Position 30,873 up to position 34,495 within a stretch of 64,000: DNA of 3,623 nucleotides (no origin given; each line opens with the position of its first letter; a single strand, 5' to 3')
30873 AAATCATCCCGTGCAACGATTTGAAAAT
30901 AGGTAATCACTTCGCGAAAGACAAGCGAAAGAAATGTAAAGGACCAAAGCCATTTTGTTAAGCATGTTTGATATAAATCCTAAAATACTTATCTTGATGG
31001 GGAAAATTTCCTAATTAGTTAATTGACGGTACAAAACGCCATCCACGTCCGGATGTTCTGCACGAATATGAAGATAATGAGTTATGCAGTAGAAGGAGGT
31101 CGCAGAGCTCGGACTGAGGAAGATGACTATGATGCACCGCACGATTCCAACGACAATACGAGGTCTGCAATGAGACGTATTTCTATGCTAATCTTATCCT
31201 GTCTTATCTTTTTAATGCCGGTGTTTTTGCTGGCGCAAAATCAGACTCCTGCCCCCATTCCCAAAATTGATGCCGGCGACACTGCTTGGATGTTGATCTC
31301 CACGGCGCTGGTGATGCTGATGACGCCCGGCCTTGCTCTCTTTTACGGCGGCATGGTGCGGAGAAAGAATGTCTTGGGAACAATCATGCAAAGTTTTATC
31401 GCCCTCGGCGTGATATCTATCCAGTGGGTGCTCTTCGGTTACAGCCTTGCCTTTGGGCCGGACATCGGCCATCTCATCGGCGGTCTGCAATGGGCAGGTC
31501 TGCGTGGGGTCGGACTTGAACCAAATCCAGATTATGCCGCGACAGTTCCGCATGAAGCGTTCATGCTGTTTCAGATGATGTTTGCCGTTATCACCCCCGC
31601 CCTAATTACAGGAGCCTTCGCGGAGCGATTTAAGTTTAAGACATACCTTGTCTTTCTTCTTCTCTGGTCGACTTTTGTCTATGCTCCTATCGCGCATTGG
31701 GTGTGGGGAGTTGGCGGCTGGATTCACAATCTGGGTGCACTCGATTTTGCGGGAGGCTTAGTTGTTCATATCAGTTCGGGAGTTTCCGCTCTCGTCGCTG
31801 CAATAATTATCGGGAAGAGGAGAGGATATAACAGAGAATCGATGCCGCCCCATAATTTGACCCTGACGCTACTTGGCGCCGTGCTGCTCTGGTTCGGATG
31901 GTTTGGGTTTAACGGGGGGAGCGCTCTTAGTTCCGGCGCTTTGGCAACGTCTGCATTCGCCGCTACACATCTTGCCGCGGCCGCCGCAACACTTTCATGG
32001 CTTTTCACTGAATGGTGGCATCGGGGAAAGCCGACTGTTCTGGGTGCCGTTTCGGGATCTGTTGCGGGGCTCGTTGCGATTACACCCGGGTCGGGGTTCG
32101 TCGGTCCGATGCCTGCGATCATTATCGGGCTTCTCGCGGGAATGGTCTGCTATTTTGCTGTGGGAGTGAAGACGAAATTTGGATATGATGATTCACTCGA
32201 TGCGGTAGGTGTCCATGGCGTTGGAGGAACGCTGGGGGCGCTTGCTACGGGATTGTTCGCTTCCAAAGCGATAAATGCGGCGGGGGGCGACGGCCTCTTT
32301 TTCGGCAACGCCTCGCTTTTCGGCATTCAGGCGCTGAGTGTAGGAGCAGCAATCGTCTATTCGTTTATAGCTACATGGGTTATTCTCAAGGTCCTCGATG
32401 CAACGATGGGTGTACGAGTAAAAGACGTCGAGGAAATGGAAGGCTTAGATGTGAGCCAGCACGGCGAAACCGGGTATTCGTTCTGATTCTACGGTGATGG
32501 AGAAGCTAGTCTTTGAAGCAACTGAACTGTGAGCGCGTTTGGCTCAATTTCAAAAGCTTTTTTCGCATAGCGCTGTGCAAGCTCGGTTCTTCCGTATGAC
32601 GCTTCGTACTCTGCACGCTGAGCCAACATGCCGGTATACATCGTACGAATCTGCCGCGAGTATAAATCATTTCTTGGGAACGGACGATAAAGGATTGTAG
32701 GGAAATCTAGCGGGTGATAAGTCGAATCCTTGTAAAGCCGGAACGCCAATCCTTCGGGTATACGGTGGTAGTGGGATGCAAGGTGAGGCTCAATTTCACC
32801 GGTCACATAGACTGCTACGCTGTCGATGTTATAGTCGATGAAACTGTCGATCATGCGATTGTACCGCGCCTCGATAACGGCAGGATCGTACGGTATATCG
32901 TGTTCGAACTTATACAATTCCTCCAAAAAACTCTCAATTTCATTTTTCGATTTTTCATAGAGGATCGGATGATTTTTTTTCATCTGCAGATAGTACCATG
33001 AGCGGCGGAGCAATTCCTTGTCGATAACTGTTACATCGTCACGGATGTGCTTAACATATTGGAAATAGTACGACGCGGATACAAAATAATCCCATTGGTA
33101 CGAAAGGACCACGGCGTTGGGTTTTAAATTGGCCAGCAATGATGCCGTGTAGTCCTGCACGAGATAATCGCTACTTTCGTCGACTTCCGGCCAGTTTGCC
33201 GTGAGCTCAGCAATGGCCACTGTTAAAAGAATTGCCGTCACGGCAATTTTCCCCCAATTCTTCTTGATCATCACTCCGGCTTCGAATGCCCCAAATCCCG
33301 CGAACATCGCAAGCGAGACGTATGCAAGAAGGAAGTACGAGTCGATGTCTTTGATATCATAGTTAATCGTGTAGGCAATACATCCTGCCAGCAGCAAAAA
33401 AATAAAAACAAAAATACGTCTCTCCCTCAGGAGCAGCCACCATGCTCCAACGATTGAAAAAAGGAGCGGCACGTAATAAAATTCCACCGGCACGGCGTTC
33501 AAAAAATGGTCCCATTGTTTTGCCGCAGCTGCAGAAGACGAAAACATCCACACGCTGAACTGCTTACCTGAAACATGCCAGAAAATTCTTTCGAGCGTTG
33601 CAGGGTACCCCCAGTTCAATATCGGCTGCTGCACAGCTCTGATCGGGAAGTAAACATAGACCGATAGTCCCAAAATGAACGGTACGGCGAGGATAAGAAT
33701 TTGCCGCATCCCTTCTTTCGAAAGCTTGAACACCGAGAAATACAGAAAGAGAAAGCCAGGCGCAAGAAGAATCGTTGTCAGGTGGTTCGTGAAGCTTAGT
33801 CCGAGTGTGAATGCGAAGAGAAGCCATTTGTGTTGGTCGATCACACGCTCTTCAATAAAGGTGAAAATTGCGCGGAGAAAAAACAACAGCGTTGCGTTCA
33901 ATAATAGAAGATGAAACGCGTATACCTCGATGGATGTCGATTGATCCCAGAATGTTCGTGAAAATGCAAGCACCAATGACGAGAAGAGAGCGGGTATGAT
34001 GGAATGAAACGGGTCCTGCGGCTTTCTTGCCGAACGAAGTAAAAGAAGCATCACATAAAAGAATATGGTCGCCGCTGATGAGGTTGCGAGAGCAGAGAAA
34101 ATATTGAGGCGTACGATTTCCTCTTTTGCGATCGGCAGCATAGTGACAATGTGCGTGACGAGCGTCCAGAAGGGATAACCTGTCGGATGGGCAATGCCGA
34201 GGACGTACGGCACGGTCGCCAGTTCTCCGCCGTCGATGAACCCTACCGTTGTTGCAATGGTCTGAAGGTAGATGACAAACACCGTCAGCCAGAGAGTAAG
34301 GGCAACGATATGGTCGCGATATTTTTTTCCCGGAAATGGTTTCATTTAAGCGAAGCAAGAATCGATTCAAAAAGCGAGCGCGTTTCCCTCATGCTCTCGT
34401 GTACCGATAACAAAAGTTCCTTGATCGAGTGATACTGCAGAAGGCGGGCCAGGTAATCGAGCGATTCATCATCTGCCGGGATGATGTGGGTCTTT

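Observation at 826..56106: Phased heptanucleotide (7-nt period) tracts fill intergenic spacers at nine or more loci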

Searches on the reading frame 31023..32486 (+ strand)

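Call 82: search_protein_families(library=pfam, proteins=[window:31023-32486:+])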
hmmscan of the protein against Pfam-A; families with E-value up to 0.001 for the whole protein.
window:31023-32486:+ (487 aa): 1 family
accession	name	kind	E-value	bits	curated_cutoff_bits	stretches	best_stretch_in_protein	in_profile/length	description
PF00909.26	Ammonium_transp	-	1.3e-132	442.8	23.2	1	88-485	1-399/399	Ammonium Transporter Family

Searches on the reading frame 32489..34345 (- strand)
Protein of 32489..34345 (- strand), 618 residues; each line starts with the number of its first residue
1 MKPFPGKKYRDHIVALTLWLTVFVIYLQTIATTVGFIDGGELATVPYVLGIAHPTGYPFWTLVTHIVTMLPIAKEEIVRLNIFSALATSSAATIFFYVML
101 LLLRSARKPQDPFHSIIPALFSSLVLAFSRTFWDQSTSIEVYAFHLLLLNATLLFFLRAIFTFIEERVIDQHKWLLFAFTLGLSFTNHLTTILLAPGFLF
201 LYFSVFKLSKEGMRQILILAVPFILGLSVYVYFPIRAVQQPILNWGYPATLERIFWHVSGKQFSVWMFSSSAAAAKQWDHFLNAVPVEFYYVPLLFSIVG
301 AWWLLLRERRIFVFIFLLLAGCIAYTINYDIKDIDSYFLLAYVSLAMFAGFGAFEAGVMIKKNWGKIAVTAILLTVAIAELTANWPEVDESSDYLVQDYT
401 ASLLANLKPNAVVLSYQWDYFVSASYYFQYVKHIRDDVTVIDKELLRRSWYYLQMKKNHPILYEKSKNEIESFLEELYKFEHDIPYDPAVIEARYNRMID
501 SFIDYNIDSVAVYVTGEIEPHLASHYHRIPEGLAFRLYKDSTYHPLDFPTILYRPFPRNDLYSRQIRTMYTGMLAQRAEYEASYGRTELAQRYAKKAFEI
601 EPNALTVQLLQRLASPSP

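Call 82: search_protein_families(library=pfam, proteins=[window:32489-34345:-])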
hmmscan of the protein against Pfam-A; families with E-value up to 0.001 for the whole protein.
window:32489-34345:- (618 aa): 1 family
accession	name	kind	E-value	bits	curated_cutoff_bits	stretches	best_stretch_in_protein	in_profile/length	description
PF11028.14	TMEM260-like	-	1.2e-31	110.3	24.2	1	38-205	1-173/179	Protein O-mannosyl-transferase TMEM260-like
